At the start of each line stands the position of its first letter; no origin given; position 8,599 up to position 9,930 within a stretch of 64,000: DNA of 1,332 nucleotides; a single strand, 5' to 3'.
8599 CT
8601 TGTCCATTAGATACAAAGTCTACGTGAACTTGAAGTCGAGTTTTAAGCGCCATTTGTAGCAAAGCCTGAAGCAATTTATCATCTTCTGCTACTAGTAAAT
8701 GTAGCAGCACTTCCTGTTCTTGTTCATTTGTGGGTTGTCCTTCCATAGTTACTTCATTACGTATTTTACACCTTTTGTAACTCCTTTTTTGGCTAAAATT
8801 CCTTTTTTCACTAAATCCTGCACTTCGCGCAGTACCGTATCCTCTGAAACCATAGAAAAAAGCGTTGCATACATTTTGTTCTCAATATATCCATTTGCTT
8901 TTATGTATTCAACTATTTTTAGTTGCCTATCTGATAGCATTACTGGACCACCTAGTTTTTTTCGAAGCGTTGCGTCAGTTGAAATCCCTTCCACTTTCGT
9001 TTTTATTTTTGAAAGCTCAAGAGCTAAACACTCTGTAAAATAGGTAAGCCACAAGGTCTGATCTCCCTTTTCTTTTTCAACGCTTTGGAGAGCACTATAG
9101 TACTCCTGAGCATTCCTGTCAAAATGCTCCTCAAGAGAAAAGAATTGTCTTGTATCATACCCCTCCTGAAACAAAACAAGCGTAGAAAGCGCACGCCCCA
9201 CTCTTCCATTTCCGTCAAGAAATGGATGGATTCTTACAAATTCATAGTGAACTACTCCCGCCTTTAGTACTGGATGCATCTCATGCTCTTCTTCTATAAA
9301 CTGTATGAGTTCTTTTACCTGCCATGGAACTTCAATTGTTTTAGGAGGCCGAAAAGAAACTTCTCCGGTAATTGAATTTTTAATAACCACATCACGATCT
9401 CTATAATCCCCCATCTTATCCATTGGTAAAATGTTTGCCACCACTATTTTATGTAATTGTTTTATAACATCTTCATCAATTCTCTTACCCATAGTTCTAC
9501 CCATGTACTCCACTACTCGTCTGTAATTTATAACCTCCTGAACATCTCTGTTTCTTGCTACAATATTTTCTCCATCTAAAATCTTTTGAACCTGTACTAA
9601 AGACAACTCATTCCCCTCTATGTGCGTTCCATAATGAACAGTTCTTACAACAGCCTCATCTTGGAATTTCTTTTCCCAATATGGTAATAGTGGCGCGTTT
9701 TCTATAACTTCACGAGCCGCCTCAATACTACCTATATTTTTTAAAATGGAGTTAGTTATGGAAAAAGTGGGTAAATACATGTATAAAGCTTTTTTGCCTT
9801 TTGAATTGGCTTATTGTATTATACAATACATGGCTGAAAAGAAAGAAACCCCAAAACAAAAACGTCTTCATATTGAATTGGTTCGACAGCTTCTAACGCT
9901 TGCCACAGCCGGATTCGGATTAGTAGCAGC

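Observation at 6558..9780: Fic AMPylase - orphan receiver - ATP-dependent DNA ligase encoded as one tightly coupled operon next to recF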

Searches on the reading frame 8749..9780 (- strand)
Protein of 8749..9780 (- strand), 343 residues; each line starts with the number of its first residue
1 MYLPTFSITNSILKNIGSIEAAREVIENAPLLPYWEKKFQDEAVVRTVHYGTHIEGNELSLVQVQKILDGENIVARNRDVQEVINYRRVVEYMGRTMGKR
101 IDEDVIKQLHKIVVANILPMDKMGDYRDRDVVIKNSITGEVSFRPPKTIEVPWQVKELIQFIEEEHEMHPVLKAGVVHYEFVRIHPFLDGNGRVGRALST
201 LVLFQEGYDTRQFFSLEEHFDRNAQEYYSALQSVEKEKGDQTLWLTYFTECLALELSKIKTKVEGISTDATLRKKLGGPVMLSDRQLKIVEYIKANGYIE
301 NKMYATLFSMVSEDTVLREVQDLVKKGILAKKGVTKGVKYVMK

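Call 3: search_protein_families(library=pfam, proteins=[window:8749-9780:-], max_evalue=0.01)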
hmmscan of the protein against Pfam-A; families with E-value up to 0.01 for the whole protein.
window:8749-9780:- (343 aa): 1 family
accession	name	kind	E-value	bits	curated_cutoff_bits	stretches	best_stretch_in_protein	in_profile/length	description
PF02661.23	Fic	-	1.3e-20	74.5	24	1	101-203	2-93/93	Fic/DOC family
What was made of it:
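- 8749..9780 (-): Class II Fic enzyme with a C-terminal winged helix (343 aa); first gene of the operon. Pfam Fic 1.3e-20 (call 3).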

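Call 4: search_protein_families(library=ncbifam, proteins=[window:8749-9780:-], max_evalue=0.01)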
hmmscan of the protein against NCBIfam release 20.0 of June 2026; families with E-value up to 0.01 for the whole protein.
window:8749-9780:- (343 aa): 5 families
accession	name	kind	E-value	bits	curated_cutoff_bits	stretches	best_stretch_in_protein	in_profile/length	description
NF046030.1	ProtAdlyltaseSoFic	equivalog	3.8e-22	78.7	550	1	100-268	107-275/361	protein adenylyltransferase Fic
TIGR02613.1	mob_myst_B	hypoth_equivalog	2.4e-06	27.6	124.4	1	169-237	106-176/186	mobile mystery protein B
TIGR01884.1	cas_HTH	subfamily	0.0029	17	60.2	1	282-342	140-198/202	CRISPR-associated CARF protein Csa3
NF045983.1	ProtAdnltaseVbhT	equivalog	0.0035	16.5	800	1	76-209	29-159/419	type II toxin-antitoxin system protein adenylyltransferase VbhT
NF041381.1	XopAC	subfamily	0.0076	15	450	1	97-207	300-415/451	XopAC/AvrAC family type III secretion system effector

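Call 5: find_encoding_contigs(protein=window:8749-9780:-, flank=10000, max_places=10)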
Protein window:8749-9780:- (343 aa): 12 contigs read that carry it; 6 places shown.
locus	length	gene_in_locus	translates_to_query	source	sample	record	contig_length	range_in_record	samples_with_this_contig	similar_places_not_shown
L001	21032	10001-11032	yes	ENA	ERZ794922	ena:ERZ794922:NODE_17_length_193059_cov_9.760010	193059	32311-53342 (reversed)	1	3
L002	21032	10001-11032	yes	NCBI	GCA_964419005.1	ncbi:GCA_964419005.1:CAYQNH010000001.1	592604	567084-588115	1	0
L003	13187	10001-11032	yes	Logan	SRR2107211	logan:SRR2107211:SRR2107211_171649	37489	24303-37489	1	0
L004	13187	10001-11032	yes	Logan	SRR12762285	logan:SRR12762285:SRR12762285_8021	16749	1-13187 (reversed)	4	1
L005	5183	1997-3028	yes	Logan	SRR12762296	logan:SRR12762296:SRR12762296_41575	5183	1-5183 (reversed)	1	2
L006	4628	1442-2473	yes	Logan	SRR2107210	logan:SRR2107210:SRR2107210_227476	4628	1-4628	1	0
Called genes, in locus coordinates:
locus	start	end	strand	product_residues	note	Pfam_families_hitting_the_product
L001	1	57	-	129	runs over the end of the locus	-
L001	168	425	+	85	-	-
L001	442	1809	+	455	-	-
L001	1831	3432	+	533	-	-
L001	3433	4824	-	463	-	-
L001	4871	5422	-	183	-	PF01625:PMSR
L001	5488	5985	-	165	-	PF04239:DUF421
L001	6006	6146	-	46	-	-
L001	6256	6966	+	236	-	PF00696:AA_kinase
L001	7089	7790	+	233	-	PF00561:Abhydrolase_1 (faint), PF12146:Hydrolase_4, PF12697:Abhydrolase_6 (weak), PF00326:Peptidase_S9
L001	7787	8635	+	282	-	PF01256:Carb_kinase, PF02110:HK (weak)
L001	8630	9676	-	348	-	PF02463:SMC_N, PF11398:DUF2813 (faint), PF13175:AAA_15, PF13476:AAA_23, PF13304:AAA_21 (faint)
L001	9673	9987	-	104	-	PF18898:DUF5654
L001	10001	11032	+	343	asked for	PF02661:Fic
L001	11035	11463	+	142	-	PF00072:Response_reg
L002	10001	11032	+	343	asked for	PF02661:Fic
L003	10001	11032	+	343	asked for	PF02661:Fic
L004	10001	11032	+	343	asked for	PF02661:Fic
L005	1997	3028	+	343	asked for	PF02661:Fic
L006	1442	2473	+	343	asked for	PF02661:Fic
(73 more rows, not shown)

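Call 8: find_homologous_proteins(query=window:8749-9780:-, max_evalue=1e-10)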
Query window:8749-9780:- (343 aa): 5430 proteins with E <= 1e-10 among 7241 candidates; the best 120 are listed.
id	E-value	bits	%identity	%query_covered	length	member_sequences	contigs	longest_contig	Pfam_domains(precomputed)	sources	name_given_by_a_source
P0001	5.3e-223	757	100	100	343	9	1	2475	PF02661.24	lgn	-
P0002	3.9e-201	685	88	100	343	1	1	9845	PF02661.24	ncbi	ncbi:MAG: Fic family protein [Candidatus Levyibacteriota bacterium]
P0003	5.6e-199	678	88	100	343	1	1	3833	PF02661.24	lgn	-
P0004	2.1e-198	676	87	100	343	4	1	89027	PF02661.24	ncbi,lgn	-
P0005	2.1e-198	676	87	100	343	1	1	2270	PF02661.24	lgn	-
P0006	2.9e-198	676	87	100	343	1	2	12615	PF02661.24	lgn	-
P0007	3.0e-197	672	87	100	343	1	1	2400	PF02661.24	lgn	-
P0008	4.2e-196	669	86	100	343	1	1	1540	PF02661.24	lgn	-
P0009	4.4e-195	665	86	100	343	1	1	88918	PF02661.24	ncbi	ncbi:MAG: Fic family protein [Candidatus Levyibacteriota bacterium]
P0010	4.4e-194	662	86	100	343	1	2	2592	PF02661.24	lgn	-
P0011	2.1e-193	660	84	94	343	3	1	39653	PF02661.24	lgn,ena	-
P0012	2.8e-193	659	85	100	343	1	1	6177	PF02661.24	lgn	-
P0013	3.0e-193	659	85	100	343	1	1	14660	PF02661.24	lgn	-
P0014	1.6e-191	654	86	100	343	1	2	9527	PF02661.24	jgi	jgi:Fic family protein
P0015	5.8e-191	652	83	94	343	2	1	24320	PF02661.24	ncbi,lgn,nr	ncbi:MAG: Fic family protein [Candidatus Levybacteria bacterium]|nr:Fic family protein [Candidatus L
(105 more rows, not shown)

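Call 14: search_solved_structures(query=window:8749-9780:-, max_evalue=0.001, show_alignments=2)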
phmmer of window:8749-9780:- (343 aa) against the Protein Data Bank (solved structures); distinct sequences matched with E-value up to 0.001: 29.
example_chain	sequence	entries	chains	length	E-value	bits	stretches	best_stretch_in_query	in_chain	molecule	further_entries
4rgl_A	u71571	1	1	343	3e-22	82.5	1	2-252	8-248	Filamentation induced by cAMP protein Fic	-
6i7j_A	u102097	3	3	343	8e-21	77.8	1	38-255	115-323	Adenosine monophosphate-protein transferase FICD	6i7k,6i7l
6i7g_A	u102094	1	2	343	2.1e-20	76.4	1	38-255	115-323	Adenosine monophosphate-protein transferase FICD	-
4u04_A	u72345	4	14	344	2.2e-20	76.4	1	38-255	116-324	Adenosine monophosphate-protein transferase FICD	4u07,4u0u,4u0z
6i7i_A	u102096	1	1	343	2.5e-20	76.2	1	38-255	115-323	Adenosine monophosphate-protein transferase FICD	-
6i7h_A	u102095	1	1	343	2.5e-20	76.2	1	38-255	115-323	Adenosine monophosphate-protein transferase FICD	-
4u0s_A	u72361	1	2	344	1.9e-19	73.3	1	38-255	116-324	Adenosine monophosphate-protein transferase FICD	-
7b7z_A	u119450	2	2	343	1.9e-19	73.3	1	38-255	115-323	Protein adenylyltransferase FICD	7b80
9yz5_A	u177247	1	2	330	2e-19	73.2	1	38-254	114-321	Protein adenylyltransferase FICD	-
6zmd_B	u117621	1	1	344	2.2e-19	73.1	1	38-252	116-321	Protein adenylyltransferase FICD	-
8cil_A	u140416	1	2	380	7.8e-18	68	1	109-330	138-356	Fic family protein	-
8uqu_A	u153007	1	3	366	4e-16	62.4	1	32-260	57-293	Fido domain-containing protein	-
5jj6_A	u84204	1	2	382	2.9e-14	56.3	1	43-210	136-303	Adenosine monophosphate-protein transferase FICD homolog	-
9tch_A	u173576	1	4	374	5.9e-14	55.2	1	131-249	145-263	Protein adenylyltransferase SoFic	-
9tc4_A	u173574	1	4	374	5.9e-14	55.2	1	131-249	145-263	Protein adenylyltransferase SoFic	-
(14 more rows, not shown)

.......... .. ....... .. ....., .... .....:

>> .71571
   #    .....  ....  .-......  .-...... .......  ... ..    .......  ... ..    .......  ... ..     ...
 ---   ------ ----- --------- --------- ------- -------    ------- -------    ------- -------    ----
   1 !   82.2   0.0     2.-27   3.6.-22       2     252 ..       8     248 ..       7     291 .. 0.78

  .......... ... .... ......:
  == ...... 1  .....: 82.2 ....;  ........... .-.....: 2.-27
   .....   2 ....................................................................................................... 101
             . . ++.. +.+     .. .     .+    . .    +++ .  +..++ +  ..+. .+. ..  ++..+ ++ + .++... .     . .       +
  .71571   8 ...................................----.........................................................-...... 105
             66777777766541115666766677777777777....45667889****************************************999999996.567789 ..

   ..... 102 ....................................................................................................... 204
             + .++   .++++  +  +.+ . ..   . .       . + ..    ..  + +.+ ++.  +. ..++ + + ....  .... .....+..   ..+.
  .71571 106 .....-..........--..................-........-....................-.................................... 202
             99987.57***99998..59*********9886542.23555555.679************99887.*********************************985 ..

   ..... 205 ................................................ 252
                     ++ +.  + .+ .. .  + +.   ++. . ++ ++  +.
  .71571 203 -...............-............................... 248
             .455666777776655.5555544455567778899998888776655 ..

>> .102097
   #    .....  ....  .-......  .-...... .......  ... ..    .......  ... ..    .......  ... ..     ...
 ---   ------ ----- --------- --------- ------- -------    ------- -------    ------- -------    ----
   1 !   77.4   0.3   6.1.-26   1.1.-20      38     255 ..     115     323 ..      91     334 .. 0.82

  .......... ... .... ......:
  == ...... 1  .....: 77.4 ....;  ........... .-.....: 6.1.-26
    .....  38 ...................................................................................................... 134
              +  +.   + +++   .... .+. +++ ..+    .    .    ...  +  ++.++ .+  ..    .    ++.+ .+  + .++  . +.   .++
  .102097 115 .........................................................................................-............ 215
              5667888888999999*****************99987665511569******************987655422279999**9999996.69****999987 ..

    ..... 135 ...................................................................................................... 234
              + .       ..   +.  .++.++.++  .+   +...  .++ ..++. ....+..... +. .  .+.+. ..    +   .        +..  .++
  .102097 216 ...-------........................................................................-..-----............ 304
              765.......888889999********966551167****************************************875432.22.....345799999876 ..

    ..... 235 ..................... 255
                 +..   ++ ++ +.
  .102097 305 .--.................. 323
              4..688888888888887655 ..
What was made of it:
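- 9610..9630 (-): Inhibitory-helix motif G-T-H-I-E-G-N (aa 51-57); E55 aligns with FICD E234. phmmer alignment to FICD (call 14).
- On Class II Fic (cis inhibitory helix N-terminal to the core): It aligns with FICD ...AIE234GN (call 14).
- E55 aligns with FICD E234 (call 14). SoFic was originally deposited as a 'Fic domain containing transcriptional regulator' (3EQX title, call 14).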

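Call 28: search_protein_families(library=pfam, proteins=[window:8749-9780:-], max_evalue=0.01)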
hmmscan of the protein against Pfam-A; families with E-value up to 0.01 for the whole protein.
window:8749-9780:- (343 aa): 1 family
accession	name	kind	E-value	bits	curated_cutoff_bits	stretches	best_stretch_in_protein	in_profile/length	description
PF02661.23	Fic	-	1.3e-20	74.5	24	1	101-203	2-93/93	Fic/DOC family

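Call 48: predict_structure(alignment_id=A2)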
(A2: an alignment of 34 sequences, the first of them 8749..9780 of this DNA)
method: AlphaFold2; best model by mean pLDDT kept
length: 343 residues; sequences in the alignment: 34
mean_pLDDT: 83.4   pTM: 0.73
mean pLDDT of the five models: 83.4, 77.2, 76.3, 70.5, 68.3
residues with pLDDT >= 90: 104; 70-90: 199; 50-70: 37; < 50: 3
segments of 3 or more residues with pLDDT < 50: none
pLDDT, mean of each block of 10 residues (from residue 1): 85 94 81 73 88 86 92 90 93 85 94 91 83 71 72 90 91 93 86 90 80 74 84 86 94 88 70 52 75 84 82 84 80 73 83
secondary structure, 60 per line:
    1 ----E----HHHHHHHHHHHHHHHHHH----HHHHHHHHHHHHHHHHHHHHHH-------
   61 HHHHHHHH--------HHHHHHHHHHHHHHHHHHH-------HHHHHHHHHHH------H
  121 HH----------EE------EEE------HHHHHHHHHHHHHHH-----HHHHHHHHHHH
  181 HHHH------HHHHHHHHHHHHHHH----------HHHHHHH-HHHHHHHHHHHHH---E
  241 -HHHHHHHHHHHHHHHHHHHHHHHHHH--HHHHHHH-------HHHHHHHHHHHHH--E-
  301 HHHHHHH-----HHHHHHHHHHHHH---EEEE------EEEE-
elements in order: H10-27 H32-53 H61-68 H77-95 H103-113 E141-143 H150-164 H170-184 H191-205 H216-222 H224-236 H242-267 H270-276 H284-296 H301-307 H313-325 E329-332 E339-342
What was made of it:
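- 8749..9780 (-): AF2 model pLDDT 83 (call 48).
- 8752..8943 (-): C-terminal winged helix-turn-helix domain of Fic (about aa 280-343). AF2 secondary structure H284-296, H301-307, H313-325, E329-332, E339-342 (call 48).
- On Class II Fic (cis inhibitory helix N-terminal to the core): H-I-E55-G-N on helix 32-53/54-57 of the model (call 48).
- On SoFic-type proteins (Fic + C-terminal wHTH): AF2 model (call 48).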

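Call 50: fold_search(model_id=the predicted structure, library=pdb)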
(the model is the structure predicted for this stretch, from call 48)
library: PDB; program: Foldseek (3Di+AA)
matches with E <= 10: 1028; with E <= 0.001: 55
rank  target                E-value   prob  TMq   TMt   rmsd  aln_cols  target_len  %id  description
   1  4rgl                  1.9e-15  1.00  0.67  0.71  11.6       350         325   22  Crystal structure of a Fic family protein (Dde_2494) from Desulfovibrio desulfuricans G20 at 2.70 A resolution (released 2014-10-29)
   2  3eqx_B                4.0e-13  1.00  0.63  0.60  15.5       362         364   19  CRYSTAL STRUCTURE OF A FIC FAMILY PROTEIN (SO_4266) FROM SHEWANELLA ONEIDENSIS AT 1.6 A RESOLUTION (released 2008-10-14)
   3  3zec_B                4.8e-13  1.00  0.63  0.59  15.4       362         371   18  Fic protein from SHEWANELLA ONEIDENSIS (E73G mutant) in complex with AMPPNP (released 2013-06-19)
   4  7xux_A                5.2e-13  1.00  0.62  0.59  12.7       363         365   19  Crystal structure of a FIC domain containnig protein (released 2022-12-21)
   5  3zcn_A                7.0e-13  1.00  0.63  0.59  15.3       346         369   19  Fic protein from SHEWANELLA ONEIDENSIS in complex with ATP (released 2013-06-19)
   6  8cil_A                9.7e-13  1.00  0.62  0.58  14.8       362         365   20  Crystal structure of Coxiella burnetii Fic protein 2 (released 2023-11-15)
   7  3eqx_A                2.0e-12  1.00  0.63  0.59  14.9       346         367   19  CRYSTAL STRUCTURE OF A FIC FAMILY PROTEIN (SO_4266) FROM SHEWANELLA ONEIDENSIS AT 1.6 A RESOLUTION (released 2008-10-14)
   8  7xux_B                2.8e-12  1.00  0.59  0.56  12.9       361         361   19  Crystal structure of a FIC domain containnig protein (released 2022-12-21)
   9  3zec_A                3.0e-12  1.00  0.63  0.59  15.1       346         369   18  Fic protein from SHEWANELLA ONEIDENSIS (E73G mutant) in complex with AMPPNP (released 2013-06-19)
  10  8cil_B                3.0e-12  1.00  0.59  0.57  14.0       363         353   20  Crystal structure of Coxiella burnetii Fic protein 2 (released 2023-11-15)
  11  7cb8_A                1.2e-11  1.00  0.63  0.56  15.3       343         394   18  Structure of a FIC-domain protein from Mycobacterium marinum in complex with CDP (released 2021-08-18)
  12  4u04_B                1.7e-11  1.00  0.61  0.65   2.6       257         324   24  Structure of a eukaryotic fic domain containing protein (released 2014-12-10)
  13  6i7l                  2.2e-11  1.00  0.62  0.63   2.9       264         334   23  Crystal structure of monomeric FICD mutant L258D complexed with MgAMP-PNP (released 2019-09-25)
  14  4u04_A                3.1e-11  1.00  0.59  0.63   2.8       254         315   24  Structure of a eukaryotic fic domain containing protein (released 2014-12-10)
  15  6i7g_B                3.8e-11  1.00  0.61  0.62   3.2       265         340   23  Crystal structure of dimeric wild type FICD complexed with ATP (released 2019-09-25)
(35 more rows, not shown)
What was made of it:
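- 8749..9780 (-): Foldseek matches 4RGL, SoFic, CbFic2 and FICD (call 50).
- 8752..8943 (-): Full-length Foldseek matches to SoFic, CbFic2 and 4RGL, which carry this domain (call 50).
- On Fic/Fido superfamily: Foldseek probability 1.00 to many Fic structures (call 50).
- On SoFic-type proteins (Fic + C-terminal wHTH): Full-length Foldseek matches to 3EQX, 8CIL and 4RGL (call 50).
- Closest known: SoFic / EcSofic. Same: Foldseek 3EQX 4e-13 (call 50).
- Closest known: Coxiella burnetii CbFic2. Same: Class II Fic plus C-terminal HTH; Foldseek 1e-12 (call 50).
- Closest known: FICD/HYPE and Enterococcus EfFic. Same: The Fic core superposes on FICD at 2.3-3 A over about 255 residues (call 50).
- It matches SoFic, 4RGL, CbFic2 and FICD (calls 48, 50).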

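Call 56: search_protein_families(library=padloc, proteins=[window:8749-9780:-], max_evalue=0.01)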
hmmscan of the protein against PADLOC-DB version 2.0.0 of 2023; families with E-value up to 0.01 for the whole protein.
window:8749-9780:- (343 aa): 9 families
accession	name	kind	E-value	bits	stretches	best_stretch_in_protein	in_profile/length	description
PDLC03963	SoFic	-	9.5e-56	187.7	1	39-332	52-340/361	-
PDLC04836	PDC-S04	-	1.9e-25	87.5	1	51-242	33-218/244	-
PDLC04840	PDC-S04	-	1.3e-21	75.3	1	37-199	5-170/227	-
PDLC04837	PDC-S04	-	1.2e-20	71.8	1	52-250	34-222/234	-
PDLC04966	PDC-S24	-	3.9e-20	70.2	1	87-236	220-370/497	-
PDLC04839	PDC-S04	-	6.7e-14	50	1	97-236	55-188/205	-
PDLC04838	PDC-S04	-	1.4e-05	23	1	87-210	49-169/209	-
PDLC01434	CasR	-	0.0017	16.3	1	277-341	122-181/191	"CAS-I,CAS-II,CAS-III,CAS-IV,CAS-V,CAS-VI; associated_signaling"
PDLC01879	CARF3--CARF_TM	-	0.0046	14.6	1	282-333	154-203/222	-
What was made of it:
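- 8749..9780 (-): PADLOC SoFic model 9.5e-56 (call 56).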

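Call 57: search_protein_families(library=phrogs, proteins=[window:8749-9780:-], max_evalue=0.01)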
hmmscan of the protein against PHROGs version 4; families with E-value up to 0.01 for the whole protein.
window:8749-9780:- (343 aa): 7 families
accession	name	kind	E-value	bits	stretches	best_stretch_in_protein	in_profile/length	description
phrog_5978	-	unknown function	8.2e-55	187.3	1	48-333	57-345/364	-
phrog_11900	-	unknown function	6.9e-30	105.3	1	38-263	8-228/230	-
phrog_13548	-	unknown function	1.1e-24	88.2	1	48-295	69-313/379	-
phrog_23170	-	unknown function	1.5e-12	48.6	1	90-233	32-171/191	-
phrog_10690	-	unknown function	1.4e-06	28.6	1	89-210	186-305/346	-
phrog_12747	-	unknown function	0.00069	20.3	1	180-236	133-191/211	-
phrog_12156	-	DNA, RNA and nucleotide metabolism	0.006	16.3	0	281-342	420-480/485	DNA helicase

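Call 68: search_protein_representatives(protein=window:8749-9780:-)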
Query: 343 residues. Proteins with E-value up to 0.001 (for the whole library): 17528; up to 1e-10: 5078; up to 1e-30: 211. The best 150 are listed.
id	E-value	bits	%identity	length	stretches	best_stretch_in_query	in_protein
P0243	2.5e-97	342.4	50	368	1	1-343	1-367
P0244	1.7e-93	329.8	46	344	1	2-342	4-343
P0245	5.7e-93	328.1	48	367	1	1-342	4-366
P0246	2.4e-85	303.0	46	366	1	6-343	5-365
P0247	4.4e-81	289.0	45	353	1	1-342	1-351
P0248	1.6e-77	277.3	39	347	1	1-340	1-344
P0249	2.9e-77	276.5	43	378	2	102-342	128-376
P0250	1.7e-76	273.9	43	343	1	2-343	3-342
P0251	2.8e-76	273.2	38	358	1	1-342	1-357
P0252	5.9e-75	268.9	48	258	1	95-342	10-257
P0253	7.0e-74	265.3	46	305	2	1-193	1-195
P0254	5.0e-73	262.5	41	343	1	1-342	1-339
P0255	8.1e-72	258.6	42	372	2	68-342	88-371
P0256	3.9e-70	253.0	40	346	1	1-340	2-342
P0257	1.4e-69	251.2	39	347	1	1-343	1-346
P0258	2.7e-68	247.0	37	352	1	3-340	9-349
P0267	5.9e-65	236.0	36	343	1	1-340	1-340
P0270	4.9e-61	223.1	35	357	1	1-343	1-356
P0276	1.2e-57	212.0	33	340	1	1-343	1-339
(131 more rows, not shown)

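Call 69: find_encoding_contigs(protein=P0276, flank=6000, max_places=4)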
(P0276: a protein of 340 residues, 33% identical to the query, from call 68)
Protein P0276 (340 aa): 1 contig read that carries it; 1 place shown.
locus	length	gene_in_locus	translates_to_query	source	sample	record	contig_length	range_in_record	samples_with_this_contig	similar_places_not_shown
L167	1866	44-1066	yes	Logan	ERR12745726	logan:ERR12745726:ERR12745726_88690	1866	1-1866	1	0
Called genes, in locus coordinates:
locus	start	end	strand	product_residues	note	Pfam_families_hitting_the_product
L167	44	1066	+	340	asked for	PF02661:Fic, PF12802:MarR_2 (weak), PF01047:MarR (faint), PF13412:HTH_24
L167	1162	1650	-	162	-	PF12840:HTH_20, PF01022:HTH_5, PF21476:PF0610-like_N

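Call 70: find_encoding_contigs(protein=P0248, flank=6000, max_places=3)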
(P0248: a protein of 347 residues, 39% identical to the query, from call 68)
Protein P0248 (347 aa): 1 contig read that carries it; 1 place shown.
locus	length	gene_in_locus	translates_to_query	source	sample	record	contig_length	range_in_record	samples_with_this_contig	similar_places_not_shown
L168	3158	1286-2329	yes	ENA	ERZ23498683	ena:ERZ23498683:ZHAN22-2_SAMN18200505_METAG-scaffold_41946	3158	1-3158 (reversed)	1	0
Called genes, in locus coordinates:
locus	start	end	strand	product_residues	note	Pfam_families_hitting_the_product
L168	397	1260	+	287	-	PF00892:EamA, PF03151:TPT (faint), PF00892:EamA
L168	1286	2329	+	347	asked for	PF02661:Fic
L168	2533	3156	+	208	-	?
